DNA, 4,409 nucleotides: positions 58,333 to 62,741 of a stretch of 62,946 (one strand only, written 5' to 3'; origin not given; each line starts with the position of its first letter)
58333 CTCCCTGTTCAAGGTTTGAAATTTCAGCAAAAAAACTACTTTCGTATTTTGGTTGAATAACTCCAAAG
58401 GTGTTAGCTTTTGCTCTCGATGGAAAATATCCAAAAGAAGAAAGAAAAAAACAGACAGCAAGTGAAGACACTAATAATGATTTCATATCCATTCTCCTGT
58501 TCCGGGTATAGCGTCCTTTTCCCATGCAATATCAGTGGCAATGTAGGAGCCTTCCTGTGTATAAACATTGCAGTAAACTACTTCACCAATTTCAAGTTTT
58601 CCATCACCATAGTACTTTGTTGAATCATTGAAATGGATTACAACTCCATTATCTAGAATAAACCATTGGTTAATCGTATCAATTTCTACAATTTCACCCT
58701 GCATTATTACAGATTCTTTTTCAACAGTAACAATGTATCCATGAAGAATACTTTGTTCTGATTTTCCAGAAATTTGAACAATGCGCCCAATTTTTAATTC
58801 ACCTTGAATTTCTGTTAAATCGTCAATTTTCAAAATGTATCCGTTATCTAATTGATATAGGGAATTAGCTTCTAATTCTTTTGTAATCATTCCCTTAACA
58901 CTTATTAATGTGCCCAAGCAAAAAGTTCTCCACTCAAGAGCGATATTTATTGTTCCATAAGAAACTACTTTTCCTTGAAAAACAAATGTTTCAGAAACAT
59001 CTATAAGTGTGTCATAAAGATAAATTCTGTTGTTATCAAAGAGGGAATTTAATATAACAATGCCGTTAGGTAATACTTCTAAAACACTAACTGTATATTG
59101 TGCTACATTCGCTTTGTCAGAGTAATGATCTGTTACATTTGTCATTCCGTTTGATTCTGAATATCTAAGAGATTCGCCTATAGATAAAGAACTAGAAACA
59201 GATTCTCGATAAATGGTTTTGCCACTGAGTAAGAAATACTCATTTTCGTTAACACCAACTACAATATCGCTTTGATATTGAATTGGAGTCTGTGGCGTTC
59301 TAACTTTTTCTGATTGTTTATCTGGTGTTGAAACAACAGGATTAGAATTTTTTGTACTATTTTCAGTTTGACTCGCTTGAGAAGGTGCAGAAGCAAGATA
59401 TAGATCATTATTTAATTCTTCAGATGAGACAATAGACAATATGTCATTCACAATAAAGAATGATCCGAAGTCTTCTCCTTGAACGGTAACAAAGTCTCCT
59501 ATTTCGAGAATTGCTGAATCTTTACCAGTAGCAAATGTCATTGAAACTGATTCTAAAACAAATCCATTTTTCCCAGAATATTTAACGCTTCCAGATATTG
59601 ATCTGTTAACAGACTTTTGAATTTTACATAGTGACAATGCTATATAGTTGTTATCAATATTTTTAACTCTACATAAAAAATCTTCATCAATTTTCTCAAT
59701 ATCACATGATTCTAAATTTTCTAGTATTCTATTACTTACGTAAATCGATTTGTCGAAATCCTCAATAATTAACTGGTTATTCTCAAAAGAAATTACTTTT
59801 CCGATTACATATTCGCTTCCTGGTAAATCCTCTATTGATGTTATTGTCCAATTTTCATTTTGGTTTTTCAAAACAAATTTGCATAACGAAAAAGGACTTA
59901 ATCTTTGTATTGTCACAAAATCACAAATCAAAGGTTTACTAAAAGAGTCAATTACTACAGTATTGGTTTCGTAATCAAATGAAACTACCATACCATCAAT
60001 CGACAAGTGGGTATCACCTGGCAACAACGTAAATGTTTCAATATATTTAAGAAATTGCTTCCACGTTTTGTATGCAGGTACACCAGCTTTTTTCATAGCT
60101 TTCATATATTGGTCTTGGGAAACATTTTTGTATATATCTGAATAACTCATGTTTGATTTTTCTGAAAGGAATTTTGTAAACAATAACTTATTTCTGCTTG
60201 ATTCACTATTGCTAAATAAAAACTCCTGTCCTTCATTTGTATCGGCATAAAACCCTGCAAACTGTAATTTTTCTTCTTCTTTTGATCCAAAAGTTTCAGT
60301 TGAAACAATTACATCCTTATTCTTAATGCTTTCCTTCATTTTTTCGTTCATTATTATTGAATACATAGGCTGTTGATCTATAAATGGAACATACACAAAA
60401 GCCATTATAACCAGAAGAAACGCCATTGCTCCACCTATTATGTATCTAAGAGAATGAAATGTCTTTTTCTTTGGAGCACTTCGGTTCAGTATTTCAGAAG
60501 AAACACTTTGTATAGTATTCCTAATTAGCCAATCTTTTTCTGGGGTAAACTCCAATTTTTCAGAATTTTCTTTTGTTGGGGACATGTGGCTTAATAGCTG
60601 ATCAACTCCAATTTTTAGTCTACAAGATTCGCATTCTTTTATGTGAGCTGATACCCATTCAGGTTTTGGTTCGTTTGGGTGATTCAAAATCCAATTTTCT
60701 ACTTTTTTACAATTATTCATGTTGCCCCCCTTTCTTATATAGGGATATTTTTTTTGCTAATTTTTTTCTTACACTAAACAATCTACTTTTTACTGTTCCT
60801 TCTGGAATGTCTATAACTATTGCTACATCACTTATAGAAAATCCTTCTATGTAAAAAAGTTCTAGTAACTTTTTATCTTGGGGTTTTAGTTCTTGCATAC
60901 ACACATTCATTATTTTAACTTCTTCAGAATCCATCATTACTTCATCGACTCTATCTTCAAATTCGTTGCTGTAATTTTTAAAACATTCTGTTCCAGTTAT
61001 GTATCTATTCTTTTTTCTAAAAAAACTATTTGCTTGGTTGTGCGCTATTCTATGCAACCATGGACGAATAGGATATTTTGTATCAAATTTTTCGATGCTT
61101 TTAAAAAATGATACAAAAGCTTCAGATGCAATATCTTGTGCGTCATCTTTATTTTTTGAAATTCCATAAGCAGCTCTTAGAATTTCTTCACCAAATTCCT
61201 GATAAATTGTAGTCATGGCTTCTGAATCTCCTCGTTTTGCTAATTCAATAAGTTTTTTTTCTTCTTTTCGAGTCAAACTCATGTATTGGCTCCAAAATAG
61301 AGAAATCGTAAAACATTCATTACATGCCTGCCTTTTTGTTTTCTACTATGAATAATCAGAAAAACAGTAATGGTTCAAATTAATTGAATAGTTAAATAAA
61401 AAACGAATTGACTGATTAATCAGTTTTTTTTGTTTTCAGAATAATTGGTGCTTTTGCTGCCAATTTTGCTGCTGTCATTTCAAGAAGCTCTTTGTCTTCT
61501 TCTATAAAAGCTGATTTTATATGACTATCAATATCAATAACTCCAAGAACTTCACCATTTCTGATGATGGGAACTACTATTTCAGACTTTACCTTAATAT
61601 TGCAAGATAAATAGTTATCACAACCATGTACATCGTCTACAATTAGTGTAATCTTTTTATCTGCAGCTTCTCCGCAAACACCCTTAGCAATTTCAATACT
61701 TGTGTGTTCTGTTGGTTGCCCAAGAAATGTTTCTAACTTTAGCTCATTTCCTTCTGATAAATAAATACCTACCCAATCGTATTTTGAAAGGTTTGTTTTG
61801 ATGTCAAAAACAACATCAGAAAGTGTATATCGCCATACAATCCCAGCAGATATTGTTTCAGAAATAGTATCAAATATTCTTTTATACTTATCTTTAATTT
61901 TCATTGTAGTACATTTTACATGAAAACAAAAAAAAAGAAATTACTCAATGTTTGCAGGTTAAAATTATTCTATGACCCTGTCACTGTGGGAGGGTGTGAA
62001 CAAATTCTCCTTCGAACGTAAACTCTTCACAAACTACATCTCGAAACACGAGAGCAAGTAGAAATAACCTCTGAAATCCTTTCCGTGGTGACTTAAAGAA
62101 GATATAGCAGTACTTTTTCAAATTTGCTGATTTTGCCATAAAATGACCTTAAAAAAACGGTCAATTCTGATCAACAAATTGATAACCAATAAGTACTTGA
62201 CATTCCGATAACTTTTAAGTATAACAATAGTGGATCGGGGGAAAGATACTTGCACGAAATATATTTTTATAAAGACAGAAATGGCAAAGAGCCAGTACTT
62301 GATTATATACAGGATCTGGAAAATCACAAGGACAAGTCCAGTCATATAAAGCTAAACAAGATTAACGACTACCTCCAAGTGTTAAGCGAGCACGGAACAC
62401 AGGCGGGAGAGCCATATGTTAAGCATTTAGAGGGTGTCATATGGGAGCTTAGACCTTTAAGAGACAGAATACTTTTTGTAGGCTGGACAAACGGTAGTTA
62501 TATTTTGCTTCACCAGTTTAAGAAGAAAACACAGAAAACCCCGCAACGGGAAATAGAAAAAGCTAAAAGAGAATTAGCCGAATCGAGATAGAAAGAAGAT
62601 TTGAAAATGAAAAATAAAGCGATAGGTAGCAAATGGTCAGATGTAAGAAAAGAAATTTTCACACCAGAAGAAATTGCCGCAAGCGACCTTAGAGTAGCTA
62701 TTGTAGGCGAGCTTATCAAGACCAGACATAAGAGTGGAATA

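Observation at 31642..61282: A ~30 kb single-strand locus: ECF sigma / anti-sigma, four modular secreted paralogues and a membrane GT2 - candidate undescribed cell-surface system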

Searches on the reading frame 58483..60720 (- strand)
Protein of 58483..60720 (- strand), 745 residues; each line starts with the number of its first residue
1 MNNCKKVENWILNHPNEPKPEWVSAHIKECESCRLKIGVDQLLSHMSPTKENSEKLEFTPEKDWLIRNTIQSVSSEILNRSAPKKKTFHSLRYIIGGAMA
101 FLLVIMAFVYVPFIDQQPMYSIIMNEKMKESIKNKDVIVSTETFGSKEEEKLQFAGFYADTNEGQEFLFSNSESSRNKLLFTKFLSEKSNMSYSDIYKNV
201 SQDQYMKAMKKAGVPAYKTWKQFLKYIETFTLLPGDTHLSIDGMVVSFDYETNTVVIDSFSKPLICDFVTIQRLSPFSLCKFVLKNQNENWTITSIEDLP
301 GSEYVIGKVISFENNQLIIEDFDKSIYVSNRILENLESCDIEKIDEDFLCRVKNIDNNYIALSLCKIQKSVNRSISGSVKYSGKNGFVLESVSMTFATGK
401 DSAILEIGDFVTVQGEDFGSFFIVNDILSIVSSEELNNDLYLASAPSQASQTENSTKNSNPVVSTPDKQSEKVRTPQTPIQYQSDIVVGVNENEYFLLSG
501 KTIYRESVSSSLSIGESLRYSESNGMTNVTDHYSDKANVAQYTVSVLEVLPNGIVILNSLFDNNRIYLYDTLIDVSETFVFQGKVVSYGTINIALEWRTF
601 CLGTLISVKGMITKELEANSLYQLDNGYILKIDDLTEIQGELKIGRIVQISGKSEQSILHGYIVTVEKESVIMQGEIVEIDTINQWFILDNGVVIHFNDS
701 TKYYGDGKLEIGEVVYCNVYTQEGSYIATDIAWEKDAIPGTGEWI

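Call 5: search_protein_families(library=pfam, proteins=[window:58483-60720:-], max_evalue=0.01)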
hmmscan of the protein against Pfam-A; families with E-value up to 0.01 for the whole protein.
window:58483-60720:- (745 aa): 2 families
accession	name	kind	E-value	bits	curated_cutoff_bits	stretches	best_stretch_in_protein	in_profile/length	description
PF18914.6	DUF5666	-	6.6e-07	30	27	0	674-731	1-59/60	Domain of unknown function (DUF5666)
PF09378.16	HAS-barrel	-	0.0085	16.6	25.2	0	655-686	7-37/90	HAS barrel domain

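Call 44: search_protein_families(library=ncbifam, proteins=[window:58483-60720:-], max_evalue=0.01)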
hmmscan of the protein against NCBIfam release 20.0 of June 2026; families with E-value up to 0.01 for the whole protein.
window:58483-60720:- (745 aa): 0 families

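Call 72: search_solved_structures(query=window:58483-60720:-, max_evalue=1)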
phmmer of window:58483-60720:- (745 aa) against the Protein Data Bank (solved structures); distinct sequences matched with E-value up to 1: 1.
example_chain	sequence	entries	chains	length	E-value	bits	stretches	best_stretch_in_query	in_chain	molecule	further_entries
2cc3_A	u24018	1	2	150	0.16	13.2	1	167-257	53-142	PROTEIN VIRB8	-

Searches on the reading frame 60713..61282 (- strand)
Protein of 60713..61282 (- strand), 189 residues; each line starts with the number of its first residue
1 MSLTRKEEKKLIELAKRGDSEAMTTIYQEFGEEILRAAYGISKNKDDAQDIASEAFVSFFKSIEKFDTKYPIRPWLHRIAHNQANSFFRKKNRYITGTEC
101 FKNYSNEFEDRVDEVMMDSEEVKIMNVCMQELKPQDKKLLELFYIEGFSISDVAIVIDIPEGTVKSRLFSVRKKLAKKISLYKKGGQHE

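Call 5: search_protein_families(library=pfam, proteins=[window:60713-61282:-], max_evalue=0.01)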
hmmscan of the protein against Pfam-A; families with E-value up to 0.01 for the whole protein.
window:60713-61282:- (189 aa): 5 families
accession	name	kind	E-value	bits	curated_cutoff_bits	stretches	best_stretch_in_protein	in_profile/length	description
PF04542.20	Sigma70_r2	-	2.3e-14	53.4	24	1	27-93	2-70/71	Sigma-70 region 2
PF08281.18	Sigma70_r4_2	-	4.8e-12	45.8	25.7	1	128-175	7-54/54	Sigma-70, region 4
PF07638.17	Sigma70_ECF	-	2.6e-08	34.4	21.1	1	10-179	6-183/185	ECF sigma factor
PF04545.22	Sigma70_r4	-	5.2e-08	32.7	24.1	1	128-176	1-49/50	Sigma-70, region 4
PF12645.13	HTH_16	-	0.0059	17.1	22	1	10-66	2-64/65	Helix-turn-helix domain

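Call 22: find_encoding_contigs(protein=window:60713-61282:-, flank=3000, max_places=6)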
Protein window:60713-61282:- (189 aa): 3 contigs read that carry it; 1 place shown.
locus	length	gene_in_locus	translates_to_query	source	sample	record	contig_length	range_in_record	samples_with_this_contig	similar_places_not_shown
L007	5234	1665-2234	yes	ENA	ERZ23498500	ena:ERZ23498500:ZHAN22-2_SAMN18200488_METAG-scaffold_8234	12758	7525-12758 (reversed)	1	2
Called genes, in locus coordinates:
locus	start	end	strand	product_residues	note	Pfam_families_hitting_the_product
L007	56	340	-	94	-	PF13744:HTH_37 (weak), PF01381:HTH_3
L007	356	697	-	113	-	PF05973:Gp49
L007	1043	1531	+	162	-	PF13185:GAF_2, PF01590:GAF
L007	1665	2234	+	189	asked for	PF07638:Sigma70_ECF, PF04542:Sigma70_r2, PF08281:Sigma70_r4_2, PF04545:Sigma70_r4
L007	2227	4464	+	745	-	PF18914:DUF5666 (faint)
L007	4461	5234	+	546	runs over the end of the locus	PF09136:Glucodextran_B (faint), PF07833:Cu_amine_oxidN1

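Call 44: search_protein_families(library=ncbifam, proteins=[window:60713-61282:-], max_evalue=0.01)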
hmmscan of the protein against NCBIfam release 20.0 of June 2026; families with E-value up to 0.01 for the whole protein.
window:60713-61282:- (189 aa): 89 families (the best 25 are shown)
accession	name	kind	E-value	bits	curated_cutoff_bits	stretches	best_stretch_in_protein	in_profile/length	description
NF009195.0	PRK12543.1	subfamily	2.5e-28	98.9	197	1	6-181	5-180/192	RNA polymerase sigma factor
NF006930.0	PRK09415.1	subfamily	1.4e-26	93.5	198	1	19-179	14-175/179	RNA polymerase factor sigma C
NF009168.0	PRK12515.1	subfamily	4.3e-26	91.6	236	1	7-179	8-179/189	RNA polymerase sigma factor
NF007223.0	PRK09641.1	equivalog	4.9e-26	91.7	209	1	8-179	5-184/187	RNA polymerase sigma factor SigW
TIGR02937.1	sigma70-ECF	superfamily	1e-25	90.3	42.9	1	21-178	1-164/165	sigma-70 family RNA polymerase sigma factor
NF008888.0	PRK11922.1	equivalog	1.4e-24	87.1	204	1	2-179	11-196/231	RNA polymerase sigma factor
TIGR02954.1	Sig70_famx3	hypoth_equivalog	2.5e-23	82.7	188.5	1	8-179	3-167/170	RNA polymerase sigma-70 factor, TIGR02954 family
NF007216.0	PRK09638.1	equivalog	3.3e-23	82.4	194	1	6-179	3-174/180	RNA polymerase sigma factor SigY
NF008894.0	PRK11924.3-1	equivalog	3.7e-23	82.6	258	1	7-179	8-181/188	RNA polymerase sigma factor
TIGR02950.1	SigM_subfam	subfamily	4.3e-22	78.6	147.95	1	24-178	3-157/159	RNA polymerase sigma factor, SigM family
NF009174.0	PRK12522.1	equivalog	1.9e-21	76.9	217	1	22-182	4-170/175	RNA polymerase sigma factor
TIGR02989.1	Sig-70_gvs1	subfamily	2.9e-21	76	124.55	1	22-177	2-156/158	RNA polymerase sigma-70 factor, Rhodopirellula/Verrucomicrobium family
NF007225.0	PRK09643.1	equivalog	4.6e-21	75.4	190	1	7-187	13-190/204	RNA polymerase sigma factor SigM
TIGR02948.1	SigW_bacill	equivalog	6.7e-21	75.2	243.1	1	8-179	5-184/187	RNA polymerase sigma factor SigW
TIGR02952.1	Sig70_famx2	equivalog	1.2e-20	74.1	206.45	1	11-178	1-169/170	ECF subfamily RNA polymerase sigma factor, BldN family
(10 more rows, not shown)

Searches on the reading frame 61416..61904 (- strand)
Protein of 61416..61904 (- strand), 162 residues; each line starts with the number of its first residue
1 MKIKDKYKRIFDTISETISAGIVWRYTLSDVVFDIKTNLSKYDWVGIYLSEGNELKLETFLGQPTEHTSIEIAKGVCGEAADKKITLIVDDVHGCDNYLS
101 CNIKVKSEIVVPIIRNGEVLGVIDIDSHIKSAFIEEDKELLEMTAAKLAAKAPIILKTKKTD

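Call 7: search_protein_families(library=pfam, proteins=[window:61416-61904:-], max_evalue=0.001)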
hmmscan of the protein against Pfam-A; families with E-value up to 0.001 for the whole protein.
window:61416-61904:- (162 aa): 3 families
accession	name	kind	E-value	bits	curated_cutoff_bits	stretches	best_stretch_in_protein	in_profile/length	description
PF01590.32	GAF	-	2.8e-13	51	22.4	1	38-149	15-130/133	GAF domain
PF13185.12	GAF_2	-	7.9e-10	39.5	28.6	1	60-149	36-132/136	GAF domain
PF13492.12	GAF_3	-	0.00047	21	27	1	41-149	18-124/129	GAF domain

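Call 90: search_protein_families(library=padloc, proteins=[window:61416-61904:-], max_evalue=0.001)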
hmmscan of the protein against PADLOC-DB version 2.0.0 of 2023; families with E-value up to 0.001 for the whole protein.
window:61416-61904:- (162 aa): 0 families

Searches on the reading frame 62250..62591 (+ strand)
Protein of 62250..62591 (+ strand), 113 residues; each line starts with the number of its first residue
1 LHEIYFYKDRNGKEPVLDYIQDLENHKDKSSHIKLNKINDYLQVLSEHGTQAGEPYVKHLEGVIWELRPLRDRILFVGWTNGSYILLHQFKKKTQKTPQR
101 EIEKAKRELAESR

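Call 90: search_protein_families(library=padloc, proteins=[window:62250-62591:+], max_evalue=0.001)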
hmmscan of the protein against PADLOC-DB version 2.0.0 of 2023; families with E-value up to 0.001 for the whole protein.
window:62250-62591:+ (113 aa): 1 family
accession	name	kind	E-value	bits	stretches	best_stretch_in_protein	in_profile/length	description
PDLC03886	NsnC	-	7.8e-05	20.2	1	14-105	193-282/293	-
